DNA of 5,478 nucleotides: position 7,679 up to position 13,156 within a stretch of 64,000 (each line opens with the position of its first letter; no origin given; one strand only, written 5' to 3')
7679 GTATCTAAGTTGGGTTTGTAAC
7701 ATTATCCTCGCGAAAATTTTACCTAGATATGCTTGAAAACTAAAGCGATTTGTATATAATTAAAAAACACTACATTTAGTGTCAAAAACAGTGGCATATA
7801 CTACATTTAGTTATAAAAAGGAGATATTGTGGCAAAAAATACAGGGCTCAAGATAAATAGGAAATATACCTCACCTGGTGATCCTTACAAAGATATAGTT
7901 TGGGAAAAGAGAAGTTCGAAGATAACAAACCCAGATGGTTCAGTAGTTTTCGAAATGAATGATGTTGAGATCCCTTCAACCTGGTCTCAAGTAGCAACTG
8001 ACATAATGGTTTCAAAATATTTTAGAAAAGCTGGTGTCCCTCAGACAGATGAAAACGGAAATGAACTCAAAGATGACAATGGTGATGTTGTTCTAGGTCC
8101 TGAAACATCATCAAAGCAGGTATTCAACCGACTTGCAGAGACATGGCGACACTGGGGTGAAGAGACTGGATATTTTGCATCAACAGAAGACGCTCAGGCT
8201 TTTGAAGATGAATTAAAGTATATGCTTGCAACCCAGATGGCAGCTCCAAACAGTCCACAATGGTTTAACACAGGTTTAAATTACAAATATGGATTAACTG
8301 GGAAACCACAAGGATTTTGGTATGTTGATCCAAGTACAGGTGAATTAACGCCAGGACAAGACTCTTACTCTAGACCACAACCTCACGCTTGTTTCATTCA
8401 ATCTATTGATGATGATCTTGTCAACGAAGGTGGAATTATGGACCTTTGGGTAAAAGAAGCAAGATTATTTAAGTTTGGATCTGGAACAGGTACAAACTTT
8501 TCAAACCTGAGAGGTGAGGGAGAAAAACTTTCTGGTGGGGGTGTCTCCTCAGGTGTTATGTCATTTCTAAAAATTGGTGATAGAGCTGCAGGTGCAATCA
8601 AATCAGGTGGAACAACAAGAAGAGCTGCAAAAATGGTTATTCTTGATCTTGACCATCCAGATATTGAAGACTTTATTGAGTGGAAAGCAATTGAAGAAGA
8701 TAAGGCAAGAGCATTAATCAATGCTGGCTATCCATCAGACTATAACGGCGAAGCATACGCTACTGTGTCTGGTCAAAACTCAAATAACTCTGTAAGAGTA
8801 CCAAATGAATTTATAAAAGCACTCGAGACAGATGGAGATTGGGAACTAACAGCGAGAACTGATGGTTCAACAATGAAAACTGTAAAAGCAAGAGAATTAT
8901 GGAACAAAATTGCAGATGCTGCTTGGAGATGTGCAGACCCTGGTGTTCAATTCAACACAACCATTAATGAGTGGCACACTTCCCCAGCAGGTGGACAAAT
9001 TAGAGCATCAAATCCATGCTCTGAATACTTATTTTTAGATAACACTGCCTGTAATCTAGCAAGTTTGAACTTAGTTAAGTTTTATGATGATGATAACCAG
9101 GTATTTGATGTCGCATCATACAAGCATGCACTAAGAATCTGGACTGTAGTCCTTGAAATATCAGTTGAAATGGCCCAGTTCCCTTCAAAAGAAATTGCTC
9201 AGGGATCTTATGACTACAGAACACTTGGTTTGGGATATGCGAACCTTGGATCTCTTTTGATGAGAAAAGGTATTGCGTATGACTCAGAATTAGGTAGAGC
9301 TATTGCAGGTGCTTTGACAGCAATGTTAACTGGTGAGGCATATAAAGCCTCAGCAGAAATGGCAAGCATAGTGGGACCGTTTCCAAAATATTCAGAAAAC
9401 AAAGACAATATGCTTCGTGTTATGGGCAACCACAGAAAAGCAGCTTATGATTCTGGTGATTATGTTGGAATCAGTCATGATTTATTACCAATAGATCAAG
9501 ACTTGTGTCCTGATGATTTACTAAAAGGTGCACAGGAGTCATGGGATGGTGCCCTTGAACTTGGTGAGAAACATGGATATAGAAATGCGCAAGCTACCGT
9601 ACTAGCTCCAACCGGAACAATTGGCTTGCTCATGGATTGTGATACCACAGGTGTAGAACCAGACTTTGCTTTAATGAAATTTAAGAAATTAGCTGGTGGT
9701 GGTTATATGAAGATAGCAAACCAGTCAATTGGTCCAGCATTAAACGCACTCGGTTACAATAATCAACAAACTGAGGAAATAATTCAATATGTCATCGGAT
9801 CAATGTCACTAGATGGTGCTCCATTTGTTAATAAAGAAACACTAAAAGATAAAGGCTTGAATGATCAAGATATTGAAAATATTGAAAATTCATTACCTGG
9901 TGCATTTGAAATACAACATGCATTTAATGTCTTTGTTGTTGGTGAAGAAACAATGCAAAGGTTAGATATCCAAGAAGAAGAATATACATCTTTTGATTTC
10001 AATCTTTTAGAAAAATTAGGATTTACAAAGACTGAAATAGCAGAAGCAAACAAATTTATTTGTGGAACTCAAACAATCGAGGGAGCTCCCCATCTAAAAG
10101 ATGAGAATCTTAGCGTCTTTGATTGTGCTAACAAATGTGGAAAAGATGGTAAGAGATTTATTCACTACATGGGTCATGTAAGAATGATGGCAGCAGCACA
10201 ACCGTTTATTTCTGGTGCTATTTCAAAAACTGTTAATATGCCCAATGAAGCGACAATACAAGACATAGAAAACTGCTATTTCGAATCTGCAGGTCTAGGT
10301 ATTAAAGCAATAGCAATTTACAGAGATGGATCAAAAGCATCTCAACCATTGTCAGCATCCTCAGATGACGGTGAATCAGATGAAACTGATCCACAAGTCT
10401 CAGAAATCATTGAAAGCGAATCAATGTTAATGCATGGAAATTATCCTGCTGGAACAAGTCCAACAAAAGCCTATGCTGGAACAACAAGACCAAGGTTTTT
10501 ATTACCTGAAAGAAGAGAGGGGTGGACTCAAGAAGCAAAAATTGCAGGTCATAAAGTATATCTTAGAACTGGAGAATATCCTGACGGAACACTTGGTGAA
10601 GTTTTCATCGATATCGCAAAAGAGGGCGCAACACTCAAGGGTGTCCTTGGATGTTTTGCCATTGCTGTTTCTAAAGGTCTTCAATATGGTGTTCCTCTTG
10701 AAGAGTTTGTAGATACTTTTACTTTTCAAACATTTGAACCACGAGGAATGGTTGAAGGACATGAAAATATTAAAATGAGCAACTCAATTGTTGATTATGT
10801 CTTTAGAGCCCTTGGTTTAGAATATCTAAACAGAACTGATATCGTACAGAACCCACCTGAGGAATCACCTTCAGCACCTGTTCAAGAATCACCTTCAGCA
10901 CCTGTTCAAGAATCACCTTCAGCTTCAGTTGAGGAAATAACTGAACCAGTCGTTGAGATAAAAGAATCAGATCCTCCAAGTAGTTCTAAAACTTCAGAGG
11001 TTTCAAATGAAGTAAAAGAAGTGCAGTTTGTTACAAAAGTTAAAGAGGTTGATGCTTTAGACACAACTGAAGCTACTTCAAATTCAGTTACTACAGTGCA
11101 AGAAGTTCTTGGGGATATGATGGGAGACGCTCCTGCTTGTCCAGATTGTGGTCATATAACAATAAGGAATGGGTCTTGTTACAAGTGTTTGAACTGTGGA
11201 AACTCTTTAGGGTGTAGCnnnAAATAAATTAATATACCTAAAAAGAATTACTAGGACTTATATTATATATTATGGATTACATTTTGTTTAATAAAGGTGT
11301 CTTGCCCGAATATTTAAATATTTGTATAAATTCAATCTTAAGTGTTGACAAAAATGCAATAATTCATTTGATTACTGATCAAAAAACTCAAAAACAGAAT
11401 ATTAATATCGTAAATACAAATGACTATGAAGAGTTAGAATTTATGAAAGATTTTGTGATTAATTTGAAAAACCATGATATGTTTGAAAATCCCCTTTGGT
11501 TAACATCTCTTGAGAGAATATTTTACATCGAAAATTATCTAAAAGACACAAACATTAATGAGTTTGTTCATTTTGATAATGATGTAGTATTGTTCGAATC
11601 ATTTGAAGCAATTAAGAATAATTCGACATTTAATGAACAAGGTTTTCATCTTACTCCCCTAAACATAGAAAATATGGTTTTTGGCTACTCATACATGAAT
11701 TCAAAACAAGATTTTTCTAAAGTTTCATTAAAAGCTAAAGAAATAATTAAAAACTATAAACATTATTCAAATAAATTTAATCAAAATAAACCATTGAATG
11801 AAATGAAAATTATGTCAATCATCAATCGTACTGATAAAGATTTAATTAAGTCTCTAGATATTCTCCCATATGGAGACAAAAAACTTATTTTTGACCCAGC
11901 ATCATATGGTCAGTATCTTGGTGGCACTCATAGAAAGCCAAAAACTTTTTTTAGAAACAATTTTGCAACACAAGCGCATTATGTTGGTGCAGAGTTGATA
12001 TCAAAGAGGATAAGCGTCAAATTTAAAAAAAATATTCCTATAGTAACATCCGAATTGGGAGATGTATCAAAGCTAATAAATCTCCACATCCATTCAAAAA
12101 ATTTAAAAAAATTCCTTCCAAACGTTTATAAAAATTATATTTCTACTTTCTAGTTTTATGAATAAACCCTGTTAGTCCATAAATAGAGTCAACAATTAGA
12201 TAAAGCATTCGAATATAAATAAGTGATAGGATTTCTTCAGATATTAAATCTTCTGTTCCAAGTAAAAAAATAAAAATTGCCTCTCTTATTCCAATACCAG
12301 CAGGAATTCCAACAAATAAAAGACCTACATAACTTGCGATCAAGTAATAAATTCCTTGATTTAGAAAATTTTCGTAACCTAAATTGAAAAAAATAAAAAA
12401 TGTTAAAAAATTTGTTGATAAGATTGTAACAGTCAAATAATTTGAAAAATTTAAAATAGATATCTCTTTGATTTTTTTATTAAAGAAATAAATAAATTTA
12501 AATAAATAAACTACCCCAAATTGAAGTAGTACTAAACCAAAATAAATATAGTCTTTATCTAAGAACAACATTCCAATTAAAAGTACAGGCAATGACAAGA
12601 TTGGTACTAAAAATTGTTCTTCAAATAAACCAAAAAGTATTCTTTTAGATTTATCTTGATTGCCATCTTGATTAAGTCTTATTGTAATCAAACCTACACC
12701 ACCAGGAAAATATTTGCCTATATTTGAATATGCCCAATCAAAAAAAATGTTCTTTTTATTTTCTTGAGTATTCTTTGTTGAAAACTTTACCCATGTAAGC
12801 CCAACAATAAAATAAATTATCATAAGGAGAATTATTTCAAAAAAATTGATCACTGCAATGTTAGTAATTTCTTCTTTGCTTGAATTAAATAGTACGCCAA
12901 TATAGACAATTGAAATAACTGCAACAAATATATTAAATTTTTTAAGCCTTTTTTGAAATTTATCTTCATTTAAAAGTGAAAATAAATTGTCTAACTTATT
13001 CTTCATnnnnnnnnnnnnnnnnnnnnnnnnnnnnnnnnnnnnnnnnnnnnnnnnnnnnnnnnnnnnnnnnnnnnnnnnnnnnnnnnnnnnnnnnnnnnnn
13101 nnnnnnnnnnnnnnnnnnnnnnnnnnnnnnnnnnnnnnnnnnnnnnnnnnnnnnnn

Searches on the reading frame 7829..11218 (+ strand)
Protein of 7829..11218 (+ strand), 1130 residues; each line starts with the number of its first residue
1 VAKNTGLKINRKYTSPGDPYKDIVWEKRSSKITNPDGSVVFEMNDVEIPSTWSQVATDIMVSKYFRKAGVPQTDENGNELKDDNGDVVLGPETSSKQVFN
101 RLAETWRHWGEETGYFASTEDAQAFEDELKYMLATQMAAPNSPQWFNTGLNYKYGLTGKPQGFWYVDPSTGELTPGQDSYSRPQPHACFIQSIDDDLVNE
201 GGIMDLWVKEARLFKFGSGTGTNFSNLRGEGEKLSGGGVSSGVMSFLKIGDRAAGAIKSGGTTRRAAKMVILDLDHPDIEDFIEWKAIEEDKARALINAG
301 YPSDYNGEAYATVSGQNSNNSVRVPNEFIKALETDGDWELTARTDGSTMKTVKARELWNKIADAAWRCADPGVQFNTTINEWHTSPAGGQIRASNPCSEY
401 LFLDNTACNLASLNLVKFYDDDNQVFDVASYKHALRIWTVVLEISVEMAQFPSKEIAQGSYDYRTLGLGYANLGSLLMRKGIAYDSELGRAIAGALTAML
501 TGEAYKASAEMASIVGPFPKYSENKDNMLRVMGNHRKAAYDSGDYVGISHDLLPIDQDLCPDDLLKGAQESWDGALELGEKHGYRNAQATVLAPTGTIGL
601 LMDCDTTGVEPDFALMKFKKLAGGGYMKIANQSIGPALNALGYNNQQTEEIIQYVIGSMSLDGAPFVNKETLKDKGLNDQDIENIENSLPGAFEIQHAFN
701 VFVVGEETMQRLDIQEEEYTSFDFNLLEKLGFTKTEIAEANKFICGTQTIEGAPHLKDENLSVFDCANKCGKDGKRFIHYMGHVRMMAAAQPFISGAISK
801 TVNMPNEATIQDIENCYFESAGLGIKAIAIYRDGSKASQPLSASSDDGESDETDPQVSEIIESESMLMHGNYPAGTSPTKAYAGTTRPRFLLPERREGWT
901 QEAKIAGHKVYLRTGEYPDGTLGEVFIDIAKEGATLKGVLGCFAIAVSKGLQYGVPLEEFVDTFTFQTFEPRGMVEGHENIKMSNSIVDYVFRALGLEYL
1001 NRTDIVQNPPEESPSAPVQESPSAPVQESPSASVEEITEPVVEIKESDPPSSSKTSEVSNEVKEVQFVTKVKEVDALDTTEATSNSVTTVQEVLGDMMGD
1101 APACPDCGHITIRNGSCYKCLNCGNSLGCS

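Call 10: search_protein_families(library=pfam, max_evalue=0.01, proteins=[window:7829-11218:+])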
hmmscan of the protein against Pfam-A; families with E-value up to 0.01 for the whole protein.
window:7829-11218:+ (1130 aa): 3 families
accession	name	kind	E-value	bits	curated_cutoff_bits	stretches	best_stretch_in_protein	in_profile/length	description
PF02867.20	Ribonuc_red_lgC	-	1.4e-130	436.8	23.9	2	187-672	2-461/523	Ribonucleotide reductase, barrel domain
PF08471.15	Ribonuc_red_2_N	-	1.9e-39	134.4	27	1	36-136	1-103/103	Class II vitamin B12-dependent ribonucleotide reductase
PF12637.14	TSCPD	-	5.1e-10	40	22.8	1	907-996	13-85/88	TSCPD domain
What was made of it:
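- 7829..11221 (+): Class II (B12) ribonucleotide reductase; conserved core gene that marks the left border of the island. Pfam Ribonuc_red_lgC 1e-130 (call 10).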

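Call 12: find_encoding_contigs(protein=window:7829-11218:+, flank=10000, max_places=6)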
Protein window:7829-11218:+ (1130 aa): no gene with exactly this product is on record in the collection.

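Call 13: find_related_loci(query=window:7829-11218:+, collection=genome_contigs, flank=10000)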
Query window:7829-11218:+ (1130 aa) in genome_contigs; peptide patterns used: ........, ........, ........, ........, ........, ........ (x = any residue, [..] = any of these).
600 stretches matched a pattern (row limit reached: there are more); 592 encode a relative of the query (tblastn E <= 1e-3); the best 80 are kept; 80 distinct loci.
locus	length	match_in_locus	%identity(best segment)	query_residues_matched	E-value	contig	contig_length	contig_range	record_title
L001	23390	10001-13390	98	1-1130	0e+0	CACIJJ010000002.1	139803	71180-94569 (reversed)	uncultured Candidatus Actinomarina sp. isolate AG-913-F10 genome assembly, contig: AG-913-F10_NODE_2, whole genome shotg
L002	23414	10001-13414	97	1-1130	0e+0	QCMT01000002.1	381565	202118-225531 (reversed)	OCS155 cluster bacterium AG-422-J23 Ga0171672_12, whole genome shotgun sequence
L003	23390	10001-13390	96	1-1130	0e+0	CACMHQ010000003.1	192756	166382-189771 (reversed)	MAG: uncultured Candidatus Actinomarina sp. isolate AG-891-I09 genome assembly, contig: AG-891-I09_NODE_3, whole genome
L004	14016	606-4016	89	1-1130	0e+0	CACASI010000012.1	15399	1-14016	uncultured Candidatus Actinomarina sp. isolate AG-349-C02 genome assembly, contig: AG-349-C02_NODE_12, whole genome shot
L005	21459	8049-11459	89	1-1130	0e+0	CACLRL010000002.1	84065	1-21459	uncultured Candidatus Actinomarina sp. isolate AG-470-F09 genome assembly, contig: AG-470-F09_NODE_2, whole genome shotg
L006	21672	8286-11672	90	1-1130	0e+0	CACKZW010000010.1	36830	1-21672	uncultured Candidatus Actinomarina sp. isolate AG-461-C10 genome assembly, contig: AG-461-C10_NODE_10, whole genome shot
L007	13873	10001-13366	84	1-1130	0e+0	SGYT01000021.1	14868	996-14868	MAG: Candidatus Actinomarinales bacterium isolate MED-G99 Ca-Actinomarinales-MED-G99-C21, whole genome shotgun sequence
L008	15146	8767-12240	82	1-1130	0e+0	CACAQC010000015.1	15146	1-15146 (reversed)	uncultured Candidatus Actinomarina sp. isolate AG-349-A01 genome assembly, contig: AG-349-A01_NODE_15, whole genome shot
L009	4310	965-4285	82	1-1130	0e+0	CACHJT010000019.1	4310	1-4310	uncultured Candidatus Actinomarina sp. isolate AG-911-M23 genome assembly, contig: AG-911-M23_NODE_19, whole genome shot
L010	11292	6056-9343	82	1-1130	0e+0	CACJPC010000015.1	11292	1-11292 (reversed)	uncultured Candidatus Actinomarina sp. isolate AG-447-L16 genome assembly, contig: AG-447-L16_NODE_15, whole genome shot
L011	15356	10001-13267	82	1-1130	0e+0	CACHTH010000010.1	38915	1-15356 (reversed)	uncultured Candidatus Actinomarina sp. isolate AG-912-D06 genome assembly, contig: AG-912-D06_NODE_10, whole genome shot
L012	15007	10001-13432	82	1-1130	0e+0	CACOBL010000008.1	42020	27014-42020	MAG: uncultured Candidatus Actinomarina sp. isolate AH-287-M22 genome assembly, contig: AH-287-M22_NODE_8, whole genome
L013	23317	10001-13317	85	1-1130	0e+0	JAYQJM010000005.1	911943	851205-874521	MAG: Candidatus Actinomarina sp. isolate SD4487_NP_metabat_bins_2.tsv.193 contig_7999_pilon, whole genome shotgun sequen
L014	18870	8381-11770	96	1-1130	0e+0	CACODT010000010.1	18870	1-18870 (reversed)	MAG: uncultured Candidatus Actinomarina sp. isolate AH-321-A09 genome assembly, contig: AH-321-A09_NODE_10, whole genome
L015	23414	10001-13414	90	1-1130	0e+0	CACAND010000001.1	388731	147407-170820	uncultured Candidatus Actinomarina sp. isolate AG-343-O04 genome assembly, contig: AG-343-O04_NODE_1, whole genome shotg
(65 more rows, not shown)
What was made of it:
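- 7829..11221 (+): Actinomarina SAGs (call 13).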

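Call 81: search_protein_families(library=pfam, max_evalue=10, proteins=[L015:19995-20825:-])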
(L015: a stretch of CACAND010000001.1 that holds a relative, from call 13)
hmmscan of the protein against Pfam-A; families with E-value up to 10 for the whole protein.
L015:19995-20825:- (277 aa): 2 families
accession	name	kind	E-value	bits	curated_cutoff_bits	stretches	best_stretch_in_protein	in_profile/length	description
PF03706.18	LPG_synthase_TM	-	0.00013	22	33.4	1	167-265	189-299/302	Lysylphosphatidylglycerol synthase TM region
PF04819.17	DUF716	-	0.57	10.2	25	1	144-193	31-80/138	Family of unknown function (DUF716)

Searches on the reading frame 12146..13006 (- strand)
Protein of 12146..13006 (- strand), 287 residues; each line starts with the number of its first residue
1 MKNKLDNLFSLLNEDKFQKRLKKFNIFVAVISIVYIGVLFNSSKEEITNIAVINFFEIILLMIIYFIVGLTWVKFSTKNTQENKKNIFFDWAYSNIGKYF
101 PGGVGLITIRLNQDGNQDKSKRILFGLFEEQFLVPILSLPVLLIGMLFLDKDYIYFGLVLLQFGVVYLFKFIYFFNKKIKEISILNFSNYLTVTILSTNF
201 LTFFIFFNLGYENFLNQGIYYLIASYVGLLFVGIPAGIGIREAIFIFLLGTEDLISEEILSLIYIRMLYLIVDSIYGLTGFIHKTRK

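Call 11: search_protein_families(library=pfam, max_evalue=0.01, proteins=[window:12146-13006:-])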
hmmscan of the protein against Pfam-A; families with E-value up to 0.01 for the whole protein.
window:12146-13006:- (287 aa): 1 family
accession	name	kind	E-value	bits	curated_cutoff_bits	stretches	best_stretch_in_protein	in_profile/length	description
PF11023.14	DUF2614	-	0.004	17.7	21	1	26-72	17-62/111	Zinc-ribbon containing domain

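Call 81: search_protein_families(library=pfam, max_evalue=10, proteins=[window:12146-13006:-])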
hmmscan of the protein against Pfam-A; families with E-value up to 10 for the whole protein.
window:12146-13006:- (287 aa): 6 families
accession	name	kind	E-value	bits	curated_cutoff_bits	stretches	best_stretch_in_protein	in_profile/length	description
PF11023.14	DUF2614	-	0.004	17.7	21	1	26-72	17-62/111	Zinc-ribbon containing domain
PF03706.18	LPG_synthase_TM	-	0.028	14.3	33.4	1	191-265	214-289/302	Lysylphosphatidylglycerol synthase TM region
PF11027.13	DUF2615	-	0.31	11.6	23.4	1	42-85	46-89/104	Protein of unknown function (DUF2615)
PF03185.20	CaKB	-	0.47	10.5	25.1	1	57-86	17-46/195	Calcium-activated potassium channel, beta subunit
PF14055.11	NVEALA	-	2.5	8.3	27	0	54-83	2-30/62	NVEALA protein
PF00122.25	E1-E2_ATPase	-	7.6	6.5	28.1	1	184-240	115-165/181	E1-E2 ATPase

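Call 89: search_protein_families(library=ncbifam, max_evalue=0.1, proteins=[window:12146-13006:-])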
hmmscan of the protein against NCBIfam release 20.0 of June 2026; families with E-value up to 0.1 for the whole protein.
window:12146-13006:- (287 aa): 1 family
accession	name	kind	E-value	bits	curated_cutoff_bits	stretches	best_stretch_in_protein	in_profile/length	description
NF002796.0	PRK02935.1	equivalog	0.0011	18.8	108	1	21-72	12-65/118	hypothetical protein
